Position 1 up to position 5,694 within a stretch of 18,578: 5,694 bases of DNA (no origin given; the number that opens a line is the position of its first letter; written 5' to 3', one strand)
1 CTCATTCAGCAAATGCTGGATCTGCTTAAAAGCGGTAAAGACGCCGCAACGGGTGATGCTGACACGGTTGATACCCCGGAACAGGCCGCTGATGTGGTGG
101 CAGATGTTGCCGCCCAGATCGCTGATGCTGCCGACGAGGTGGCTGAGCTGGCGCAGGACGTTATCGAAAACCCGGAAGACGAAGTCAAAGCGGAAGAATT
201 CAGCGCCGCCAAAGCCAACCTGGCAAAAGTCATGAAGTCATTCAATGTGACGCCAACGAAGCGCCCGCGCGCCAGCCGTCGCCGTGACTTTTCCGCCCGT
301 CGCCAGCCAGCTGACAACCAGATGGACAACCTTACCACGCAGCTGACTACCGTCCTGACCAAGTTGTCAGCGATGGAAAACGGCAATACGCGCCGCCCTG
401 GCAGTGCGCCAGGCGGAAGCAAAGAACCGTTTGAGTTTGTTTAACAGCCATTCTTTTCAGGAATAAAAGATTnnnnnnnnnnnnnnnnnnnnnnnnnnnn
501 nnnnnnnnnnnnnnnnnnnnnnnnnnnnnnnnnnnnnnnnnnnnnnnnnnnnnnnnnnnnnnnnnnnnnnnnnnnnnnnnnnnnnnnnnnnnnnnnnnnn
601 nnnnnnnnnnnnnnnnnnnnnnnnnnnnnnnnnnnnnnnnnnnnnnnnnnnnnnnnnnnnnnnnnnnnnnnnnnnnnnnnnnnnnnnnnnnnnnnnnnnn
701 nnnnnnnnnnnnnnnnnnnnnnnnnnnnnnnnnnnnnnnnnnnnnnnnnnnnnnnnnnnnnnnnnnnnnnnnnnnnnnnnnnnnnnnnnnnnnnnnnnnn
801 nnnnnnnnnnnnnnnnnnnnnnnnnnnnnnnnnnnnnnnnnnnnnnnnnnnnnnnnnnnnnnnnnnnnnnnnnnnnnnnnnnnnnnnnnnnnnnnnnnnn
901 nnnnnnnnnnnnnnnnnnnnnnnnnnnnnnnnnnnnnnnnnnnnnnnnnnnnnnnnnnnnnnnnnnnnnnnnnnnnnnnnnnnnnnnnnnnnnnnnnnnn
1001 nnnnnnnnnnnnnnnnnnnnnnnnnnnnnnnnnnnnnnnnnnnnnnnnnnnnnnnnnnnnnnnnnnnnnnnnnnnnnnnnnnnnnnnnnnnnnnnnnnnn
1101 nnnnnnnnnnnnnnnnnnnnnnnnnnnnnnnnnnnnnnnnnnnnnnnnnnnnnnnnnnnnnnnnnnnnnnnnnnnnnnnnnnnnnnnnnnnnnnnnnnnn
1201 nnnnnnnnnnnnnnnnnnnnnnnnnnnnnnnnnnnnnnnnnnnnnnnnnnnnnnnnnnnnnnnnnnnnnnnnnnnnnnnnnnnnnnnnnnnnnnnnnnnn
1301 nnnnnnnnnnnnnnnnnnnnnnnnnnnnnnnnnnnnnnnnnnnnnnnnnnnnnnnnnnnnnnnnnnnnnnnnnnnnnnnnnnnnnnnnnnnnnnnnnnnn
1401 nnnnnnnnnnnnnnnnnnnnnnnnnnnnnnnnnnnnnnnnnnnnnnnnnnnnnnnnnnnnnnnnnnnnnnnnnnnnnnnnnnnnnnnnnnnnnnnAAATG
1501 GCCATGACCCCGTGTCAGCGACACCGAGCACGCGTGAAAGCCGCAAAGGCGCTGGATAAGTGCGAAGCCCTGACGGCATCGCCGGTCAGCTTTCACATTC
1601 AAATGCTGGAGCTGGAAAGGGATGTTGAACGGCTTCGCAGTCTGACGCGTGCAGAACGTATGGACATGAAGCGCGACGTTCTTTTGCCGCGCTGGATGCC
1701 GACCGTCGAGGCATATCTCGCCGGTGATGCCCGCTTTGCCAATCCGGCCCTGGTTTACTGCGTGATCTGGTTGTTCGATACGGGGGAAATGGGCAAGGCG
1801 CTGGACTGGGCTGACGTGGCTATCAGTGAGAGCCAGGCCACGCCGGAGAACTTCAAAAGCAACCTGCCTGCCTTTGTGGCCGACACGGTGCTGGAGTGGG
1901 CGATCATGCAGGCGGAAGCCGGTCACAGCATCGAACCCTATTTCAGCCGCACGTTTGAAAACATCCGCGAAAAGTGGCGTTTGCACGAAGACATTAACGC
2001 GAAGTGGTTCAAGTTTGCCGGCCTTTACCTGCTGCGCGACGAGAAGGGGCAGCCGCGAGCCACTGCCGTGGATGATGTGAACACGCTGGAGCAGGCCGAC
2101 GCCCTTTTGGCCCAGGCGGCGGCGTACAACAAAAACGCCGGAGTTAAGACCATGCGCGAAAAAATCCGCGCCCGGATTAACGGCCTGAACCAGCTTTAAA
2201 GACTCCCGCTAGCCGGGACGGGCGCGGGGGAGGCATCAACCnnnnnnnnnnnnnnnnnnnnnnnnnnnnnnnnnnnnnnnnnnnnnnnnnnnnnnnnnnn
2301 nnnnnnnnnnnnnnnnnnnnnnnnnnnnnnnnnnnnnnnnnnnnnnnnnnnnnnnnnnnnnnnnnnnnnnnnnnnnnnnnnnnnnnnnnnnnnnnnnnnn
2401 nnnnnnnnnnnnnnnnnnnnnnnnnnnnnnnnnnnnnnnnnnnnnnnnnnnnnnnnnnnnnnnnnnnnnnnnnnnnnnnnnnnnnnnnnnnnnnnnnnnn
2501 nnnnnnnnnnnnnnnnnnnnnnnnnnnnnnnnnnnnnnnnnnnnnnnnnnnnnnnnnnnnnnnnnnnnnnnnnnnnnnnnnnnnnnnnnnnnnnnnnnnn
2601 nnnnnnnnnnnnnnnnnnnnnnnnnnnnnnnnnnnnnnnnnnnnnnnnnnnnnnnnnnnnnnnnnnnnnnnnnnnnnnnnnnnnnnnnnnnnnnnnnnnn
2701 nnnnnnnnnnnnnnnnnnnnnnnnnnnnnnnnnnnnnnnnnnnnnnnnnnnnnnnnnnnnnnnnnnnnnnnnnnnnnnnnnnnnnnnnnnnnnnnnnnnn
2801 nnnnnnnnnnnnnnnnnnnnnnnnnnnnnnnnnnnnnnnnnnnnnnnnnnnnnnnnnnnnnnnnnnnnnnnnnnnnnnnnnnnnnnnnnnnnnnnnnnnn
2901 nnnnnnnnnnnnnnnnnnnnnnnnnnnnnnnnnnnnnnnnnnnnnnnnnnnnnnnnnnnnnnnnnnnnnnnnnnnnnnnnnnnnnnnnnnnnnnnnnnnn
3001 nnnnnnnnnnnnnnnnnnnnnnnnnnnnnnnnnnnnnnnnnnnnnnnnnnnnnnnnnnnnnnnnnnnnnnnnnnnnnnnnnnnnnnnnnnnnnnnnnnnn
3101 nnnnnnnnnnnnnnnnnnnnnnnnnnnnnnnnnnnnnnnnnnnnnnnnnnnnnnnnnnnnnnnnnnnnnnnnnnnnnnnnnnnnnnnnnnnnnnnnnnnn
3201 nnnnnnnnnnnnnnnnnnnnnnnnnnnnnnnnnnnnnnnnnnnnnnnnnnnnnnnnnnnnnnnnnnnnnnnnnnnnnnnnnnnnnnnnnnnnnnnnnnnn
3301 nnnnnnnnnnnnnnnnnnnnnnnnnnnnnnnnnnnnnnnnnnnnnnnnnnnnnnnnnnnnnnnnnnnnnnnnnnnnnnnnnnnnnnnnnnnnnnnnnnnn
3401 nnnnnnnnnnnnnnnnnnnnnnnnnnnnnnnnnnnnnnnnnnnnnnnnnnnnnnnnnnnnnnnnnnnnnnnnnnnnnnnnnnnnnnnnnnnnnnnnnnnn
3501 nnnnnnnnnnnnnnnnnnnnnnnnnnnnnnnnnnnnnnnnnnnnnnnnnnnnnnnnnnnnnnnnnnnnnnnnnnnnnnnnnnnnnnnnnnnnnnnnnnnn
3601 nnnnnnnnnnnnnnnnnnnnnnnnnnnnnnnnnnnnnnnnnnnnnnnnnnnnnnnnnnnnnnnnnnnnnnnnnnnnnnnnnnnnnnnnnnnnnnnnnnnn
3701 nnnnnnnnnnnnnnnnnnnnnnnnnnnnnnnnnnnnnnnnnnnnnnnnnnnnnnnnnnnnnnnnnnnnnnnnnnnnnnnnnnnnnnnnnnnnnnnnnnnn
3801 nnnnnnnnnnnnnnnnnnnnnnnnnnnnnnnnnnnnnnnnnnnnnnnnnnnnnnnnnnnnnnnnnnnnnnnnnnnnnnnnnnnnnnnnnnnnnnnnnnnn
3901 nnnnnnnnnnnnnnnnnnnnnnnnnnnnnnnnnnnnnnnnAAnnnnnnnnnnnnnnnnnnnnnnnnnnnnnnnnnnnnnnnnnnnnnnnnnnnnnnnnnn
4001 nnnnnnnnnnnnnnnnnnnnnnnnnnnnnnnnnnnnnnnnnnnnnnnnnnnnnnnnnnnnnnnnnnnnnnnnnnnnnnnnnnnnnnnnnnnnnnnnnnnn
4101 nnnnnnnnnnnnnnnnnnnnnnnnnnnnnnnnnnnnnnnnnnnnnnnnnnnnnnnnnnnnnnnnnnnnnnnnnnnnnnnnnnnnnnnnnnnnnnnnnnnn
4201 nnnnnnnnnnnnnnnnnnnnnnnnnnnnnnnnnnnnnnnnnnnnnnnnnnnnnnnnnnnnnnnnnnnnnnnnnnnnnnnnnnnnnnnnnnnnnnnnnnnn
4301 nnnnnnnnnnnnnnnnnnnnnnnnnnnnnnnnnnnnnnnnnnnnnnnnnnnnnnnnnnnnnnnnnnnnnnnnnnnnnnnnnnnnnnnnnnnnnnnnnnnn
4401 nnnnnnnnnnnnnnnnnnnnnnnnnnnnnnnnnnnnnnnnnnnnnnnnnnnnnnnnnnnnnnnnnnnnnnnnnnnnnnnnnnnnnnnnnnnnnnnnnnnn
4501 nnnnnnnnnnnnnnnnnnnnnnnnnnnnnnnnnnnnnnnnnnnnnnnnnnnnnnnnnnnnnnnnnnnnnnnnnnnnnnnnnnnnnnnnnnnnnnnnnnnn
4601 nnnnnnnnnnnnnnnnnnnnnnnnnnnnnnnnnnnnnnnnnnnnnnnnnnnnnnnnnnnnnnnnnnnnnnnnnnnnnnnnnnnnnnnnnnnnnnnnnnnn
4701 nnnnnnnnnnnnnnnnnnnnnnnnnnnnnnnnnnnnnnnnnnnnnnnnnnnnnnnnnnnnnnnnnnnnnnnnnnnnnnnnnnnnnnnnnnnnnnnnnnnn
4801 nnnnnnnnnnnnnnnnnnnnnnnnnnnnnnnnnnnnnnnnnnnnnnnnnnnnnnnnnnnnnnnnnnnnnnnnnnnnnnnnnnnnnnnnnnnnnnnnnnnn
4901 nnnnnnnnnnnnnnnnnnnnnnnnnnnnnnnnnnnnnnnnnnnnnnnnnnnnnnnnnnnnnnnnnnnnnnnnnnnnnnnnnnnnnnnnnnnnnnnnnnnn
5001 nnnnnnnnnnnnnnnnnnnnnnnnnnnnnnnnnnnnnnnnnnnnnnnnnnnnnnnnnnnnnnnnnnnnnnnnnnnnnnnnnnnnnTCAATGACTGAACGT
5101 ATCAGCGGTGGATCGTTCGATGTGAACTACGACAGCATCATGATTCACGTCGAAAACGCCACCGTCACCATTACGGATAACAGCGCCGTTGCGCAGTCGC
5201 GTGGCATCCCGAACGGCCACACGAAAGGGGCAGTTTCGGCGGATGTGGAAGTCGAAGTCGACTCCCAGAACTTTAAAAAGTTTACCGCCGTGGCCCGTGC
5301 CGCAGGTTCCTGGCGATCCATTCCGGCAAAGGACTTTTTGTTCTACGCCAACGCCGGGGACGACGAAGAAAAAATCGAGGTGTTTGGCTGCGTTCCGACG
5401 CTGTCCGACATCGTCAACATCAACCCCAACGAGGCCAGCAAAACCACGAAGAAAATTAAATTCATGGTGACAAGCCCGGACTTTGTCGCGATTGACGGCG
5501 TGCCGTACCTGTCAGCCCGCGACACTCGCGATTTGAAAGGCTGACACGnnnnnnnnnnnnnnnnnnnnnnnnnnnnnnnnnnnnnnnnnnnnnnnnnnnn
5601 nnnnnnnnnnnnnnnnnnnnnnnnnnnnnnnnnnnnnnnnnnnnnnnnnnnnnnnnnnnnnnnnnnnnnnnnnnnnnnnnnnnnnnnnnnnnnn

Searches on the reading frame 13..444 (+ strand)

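Call 5: search_protein_families(library=phrogs, proteins=[window:13-444:+], max_evalue=0.001)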
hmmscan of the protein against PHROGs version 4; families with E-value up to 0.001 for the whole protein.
window:13-444:+ (143 aa): 1 family
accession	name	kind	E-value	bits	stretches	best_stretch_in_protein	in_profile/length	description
phrog_73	-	head and packaging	5e-05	24.1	1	34-139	172-282/287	head scaffolding protein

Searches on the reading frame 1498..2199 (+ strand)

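Call 5: search_protein_families(library=phrogs, proteins=[window:1498-2199:+], max_evalue=0.001)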
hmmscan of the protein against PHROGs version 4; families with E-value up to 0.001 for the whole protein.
window:1498-2199:+ (233 aa): 3 families
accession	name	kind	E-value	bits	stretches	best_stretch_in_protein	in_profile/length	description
phrog_74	-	head and packaging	3.9e-69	233.7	1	3-231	2-221/232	terminase small subunit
phrog_9273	-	head and packaging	1.9e-13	51.4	1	3-133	2-132/139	terminase small subunit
phrog_5997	-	head and packaging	4.3e-08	34.9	1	90-223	2-122/162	terminase small subunit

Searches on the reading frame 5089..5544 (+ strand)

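Call 5: search_protein_families(library=phrogs, proteins=[window:5089-5544:+], max_evalue=0.001)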
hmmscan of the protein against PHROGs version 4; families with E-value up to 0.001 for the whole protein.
window:5089-5544:+ (151 aa): 2 families
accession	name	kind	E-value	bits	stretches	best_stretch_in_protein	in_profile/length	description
phrog_1182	-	tail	1.4e-70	236.9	1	1-150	1-150/151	tail protein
phrog_9786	-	unknown function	4.4e-07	30.9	1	1-35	1-35/60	-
